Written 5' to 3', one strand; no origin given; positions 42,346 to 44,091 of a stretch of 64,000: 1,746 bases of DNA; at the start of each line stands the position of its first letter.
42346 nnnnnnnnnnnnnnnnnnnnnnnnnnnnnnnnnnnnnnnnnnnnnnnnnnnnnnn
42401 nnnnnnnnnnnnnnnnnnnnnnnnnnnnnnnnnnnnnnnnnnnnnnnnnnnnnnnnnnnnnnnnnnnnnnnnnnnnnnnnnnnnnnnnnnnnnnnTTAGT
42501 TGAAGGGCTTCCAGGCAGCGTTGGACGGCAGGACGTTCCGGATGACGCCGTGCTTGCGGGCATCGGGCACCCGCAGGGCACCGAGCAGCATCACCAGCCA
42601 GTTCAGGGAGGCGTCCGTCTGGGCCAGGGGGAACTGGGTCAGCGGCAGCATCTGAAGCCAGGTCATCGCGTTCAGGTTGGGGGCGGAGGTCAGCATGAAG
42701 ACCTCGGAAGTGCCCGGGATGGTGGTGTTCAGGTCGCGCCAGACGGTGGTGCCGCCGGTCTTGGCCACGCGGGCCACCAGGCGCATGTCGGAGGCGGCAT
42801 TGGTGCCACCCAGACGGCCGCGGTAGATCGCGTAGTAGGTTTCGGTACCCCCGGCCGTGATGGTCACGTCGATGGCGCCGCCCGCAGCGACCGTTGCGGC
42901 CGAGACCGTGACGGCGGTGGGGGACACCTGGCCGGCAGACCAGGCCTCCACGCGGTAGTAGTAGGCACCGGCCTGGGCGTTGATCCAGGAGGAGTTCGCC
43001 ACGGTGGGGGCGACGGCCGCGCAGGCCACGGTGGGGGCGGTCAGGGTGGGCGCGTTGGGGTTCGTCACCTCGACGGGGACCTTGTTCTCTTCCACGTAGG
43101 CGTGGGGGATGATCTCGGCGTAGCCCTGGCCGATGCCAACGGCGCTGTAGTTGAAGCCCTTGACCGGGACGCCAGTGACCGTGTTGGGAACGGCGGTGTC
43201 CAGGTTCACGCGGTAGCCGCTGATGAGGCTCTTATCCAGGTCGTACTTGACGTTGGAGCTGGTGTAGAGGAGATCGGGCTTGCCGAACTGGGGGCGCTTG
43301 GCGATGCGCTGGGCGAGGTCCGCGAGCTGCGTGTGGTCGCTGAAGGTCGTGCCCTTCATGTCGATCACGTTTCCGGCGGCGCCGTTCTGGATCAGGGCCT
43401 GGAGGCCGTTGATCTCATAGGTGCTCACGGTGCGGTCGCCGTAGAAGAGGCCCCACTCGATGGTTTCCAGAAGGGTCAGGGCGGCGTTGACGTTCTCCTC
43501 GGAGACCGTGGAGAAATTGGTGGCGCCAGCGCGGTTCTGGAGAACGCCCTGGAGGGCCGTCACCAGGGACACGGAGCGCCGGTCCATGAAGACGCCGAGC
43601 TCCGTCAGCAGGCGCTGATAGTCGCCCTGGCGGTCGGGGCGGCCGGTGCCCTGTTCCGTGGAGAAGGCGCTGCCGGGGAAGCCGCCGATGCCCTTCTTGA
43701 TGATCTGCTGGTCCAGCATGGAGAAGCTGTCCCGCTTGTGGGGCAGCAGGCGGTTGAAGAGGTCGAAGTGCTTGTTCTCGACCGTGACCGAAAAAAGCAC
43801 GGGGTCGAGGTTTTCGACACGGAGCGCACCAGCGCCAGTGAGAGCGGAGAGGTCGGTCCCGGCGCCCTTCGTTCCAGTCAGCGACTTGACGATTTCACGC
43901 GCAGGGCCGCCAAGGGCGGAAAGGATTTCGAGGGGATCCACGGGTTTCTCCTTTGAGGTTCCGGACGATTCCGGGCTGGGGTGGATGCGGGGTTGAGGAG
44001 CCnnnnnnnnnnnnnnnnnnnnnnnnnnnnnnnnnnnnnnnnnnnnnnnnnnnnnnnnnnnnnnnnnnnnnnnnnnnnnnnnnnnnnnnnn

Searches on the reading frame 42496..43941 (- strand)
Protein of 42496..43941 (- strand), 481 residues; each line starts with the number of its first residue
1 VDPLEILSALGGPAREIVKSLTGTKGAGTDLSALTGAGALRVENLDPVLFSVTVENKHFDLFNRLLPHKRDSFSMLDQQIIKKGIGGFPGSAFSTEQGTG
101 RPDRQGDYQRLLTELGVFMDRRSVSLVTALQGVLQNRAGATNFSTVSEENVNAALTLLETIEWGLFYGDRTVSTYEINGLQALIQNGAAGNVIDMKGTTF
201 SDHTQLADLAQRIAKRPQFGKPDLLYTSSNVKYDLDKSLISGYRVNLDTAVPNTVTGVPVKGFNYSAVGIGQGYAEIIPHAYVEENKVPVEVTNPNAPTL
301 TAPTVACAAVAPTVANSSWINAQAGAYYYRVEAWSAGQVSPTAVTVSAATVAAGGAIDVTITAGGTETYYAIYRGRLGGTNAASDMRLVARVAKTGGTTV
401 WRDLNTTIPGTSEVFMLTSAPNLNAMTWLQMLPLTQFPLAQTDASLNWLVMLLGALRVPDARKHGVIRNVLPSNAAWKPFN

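Call 13: search_protein_families(library=phrogs, proteins=[window:42496-43941:-])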
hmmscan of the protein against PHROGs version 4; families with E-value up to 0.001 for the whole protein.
window:42496-43941:- (481 aa): 1 family
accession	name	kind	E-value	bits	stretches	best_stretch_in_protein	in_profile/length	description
phrog_752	-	head and packaging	9.9e-63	213.7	1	14-475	18-473/475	major head protein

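Call 14: search_protein_families(library=pfam, proteins=[window:42496-43941:-])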
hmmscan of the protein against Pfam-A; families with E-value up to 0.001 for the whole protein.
window:42496-43941:- (481 aa): 0 families

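Call 23: find_related_loci(query=window:42496-43941:-, collection=genome_contigs, flank=10000)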
Query window:42496-43941:- (481 aa) in genome_contigs; peptide patterns used: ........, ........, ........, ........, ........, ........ (x = any residue, [..] = any of these).
41 stretches matched a pattern, but none encodes a relative of the query by tblastn (E <= 1e-3).

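Call 53: search_dna_similar(query=window:42496-43941:-, collection=phages, mode=protein, max_rows=15)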
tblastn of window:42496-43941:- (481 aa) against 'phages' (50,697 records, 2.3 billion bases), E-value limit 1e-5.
Records with a match: 304; places in all: 304; records where one place covers at least 80% of the query: 299.
Best place of each record, by identity: <60% 304.
By first word of the organism name: Staphylococcus 278; Bacillus 6; Thermus 5; Pseudomonas 3; Lactobacillus 3; Bordetella 2; Mammaliicoccus 2; Morganella 1; Aeromonas 1; Yersinia 1; and 2 more.
By host as written in the record: Staphylococcus aureus 85; - 32; Staphylococcus sp. 22; Staphylococcus carnosus TM300 17; Staphylococcus xylosus M1997-2/10 9; Staphylococcus aureus ATCC 25923 8; Staphylococcus epidermidis F12 6; Staphylococcus 6; and 73 more.
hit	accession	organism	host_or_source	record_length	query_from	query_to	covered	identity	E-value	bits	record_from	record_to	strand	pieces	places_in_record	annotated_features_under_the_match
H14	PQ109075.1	Thermus phage Lalka8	Thermus thermophilus HB8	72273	29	480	94%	32.6%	1e-45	176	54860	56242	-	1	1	MCP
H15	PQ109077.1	Thermus phage Lalka27b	Thermus thermophilus HB27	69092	29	480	94%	32.6%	1e-45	176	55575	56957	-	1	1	MCP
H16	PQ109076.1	Thermus phage Lalka27a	Thermus thermophilus HB27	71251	29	480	94%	32.6%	1e-45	176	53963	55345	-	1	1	MCP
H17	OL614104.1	Morganella phage Mecenats66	Morganella sp.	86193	17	480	96%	31.3%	5e-51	192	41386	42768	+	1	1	major capsid protein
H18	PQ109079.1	Thermus phage Cumys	Thermus thermophilus HB8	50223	32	480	93%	32.3%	2e-48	184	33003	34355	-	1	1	MCP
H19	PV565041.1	Pseudomonas phage Jeremy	Pseudomonas putida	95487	2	479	99%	30.2%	4e-49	186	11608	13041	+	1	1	major capsid protein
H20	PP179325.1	Pseudomonas phage Touem01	Pseudomonas syringae 7C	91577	26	480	95%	31.2%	1e-52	197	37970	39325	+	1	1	major capsid protein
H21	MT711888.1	Pseudomonas phage Dolphis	Pseudomonas putida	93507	2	479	99%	29.6%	6e-49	186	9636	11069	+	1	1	major capsid protein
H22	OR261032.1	Aeromonas phage ST4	Aeromonas hydrophila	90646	29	480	94%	30.8%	1e-48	185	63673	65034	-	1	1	major capsid protein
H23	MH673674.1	Thermus phage phiMa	Thermus thermophilus HB8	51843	32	480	93%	30.7%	4e-46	177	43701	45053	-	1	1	hypothetical protein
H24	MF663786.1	Bordetella phage vB_BbrM_PHB04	Bordetella bronchiseptica 4715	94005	29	480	94%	29.8%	1e-47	182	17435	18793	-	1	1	major capsid protein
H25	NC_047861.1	Bordetella phage vB_BbrM_PHB04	Bordetella bronchiseptica 4715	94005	29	480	94%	29.8%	1e-47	182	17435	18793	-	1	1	major head protein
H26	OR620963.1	Yersinia phage fHe-Yen8-01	Yersinia enterocolitica serotype O:8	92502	16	479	96%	28.4%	1e-33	141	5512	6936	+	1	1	major head protein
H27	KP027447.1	Staphylococcus phage vB_SepM_ phiIPLA-C1C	Staphylococcus sp.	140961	15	470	95%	26.3%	2e-11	72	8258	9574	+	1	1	major capsid protein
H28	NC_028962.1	Staphylococcus phage vB_SepM_ phiIPLA-C1C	Staphylococcus sp.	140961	15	470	95%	26.3%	2e-11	72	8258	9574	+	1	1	major head protein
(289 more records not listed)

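Call 112: find_homologous_proteins(query=window:42496-43941:-, max_evalue=1e-60)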
Query window:42496-43941:- (481 aa): 47 proteins with E <= 1e-60 among 8000 candidates.
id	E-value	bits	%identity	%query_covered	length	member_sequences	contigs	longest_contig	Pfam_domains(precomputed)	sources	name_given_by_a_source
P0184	0.0e+0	1068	100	100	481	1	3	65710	-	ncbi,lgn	-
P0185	1.3e-225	768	72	100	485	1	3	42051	-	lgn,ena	-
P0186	7.8e-219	745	71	100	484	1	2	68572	-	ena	-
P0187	1.8e-212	724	70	100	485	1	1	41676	-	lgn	-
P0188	1.9e-204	698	66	100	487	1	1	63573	-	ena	-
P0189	1.6e-200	685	66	99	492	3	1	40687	-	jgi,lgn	jgi:hypothetical protein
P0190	7.6e-200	683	66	97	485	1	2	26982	-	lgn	-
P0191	5.6e-198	677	64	99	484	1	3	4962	-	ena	-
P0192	9.7e-196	669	65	100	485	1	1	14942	-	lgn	-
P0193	2.9e-188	645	62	99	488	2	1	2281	-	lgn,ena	-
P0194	5.1e-183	627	60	100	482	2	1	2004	-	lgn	-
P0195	6.0e-158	545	54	100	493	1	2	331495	-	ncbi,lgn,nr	ncbi:MAG: hypothetical protein HYZ13_09120 [Acidobacteria bacterium]|nr:hypothetical protein [Acidob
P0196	4.0e-157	542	54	100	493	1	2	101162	-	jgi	jgi:hypothetical protein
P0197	4.2e-157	542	53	100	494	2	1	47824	-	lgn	-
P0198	1.0e-151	524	53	100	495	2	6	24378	-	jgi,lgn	jgi:hypothetical protein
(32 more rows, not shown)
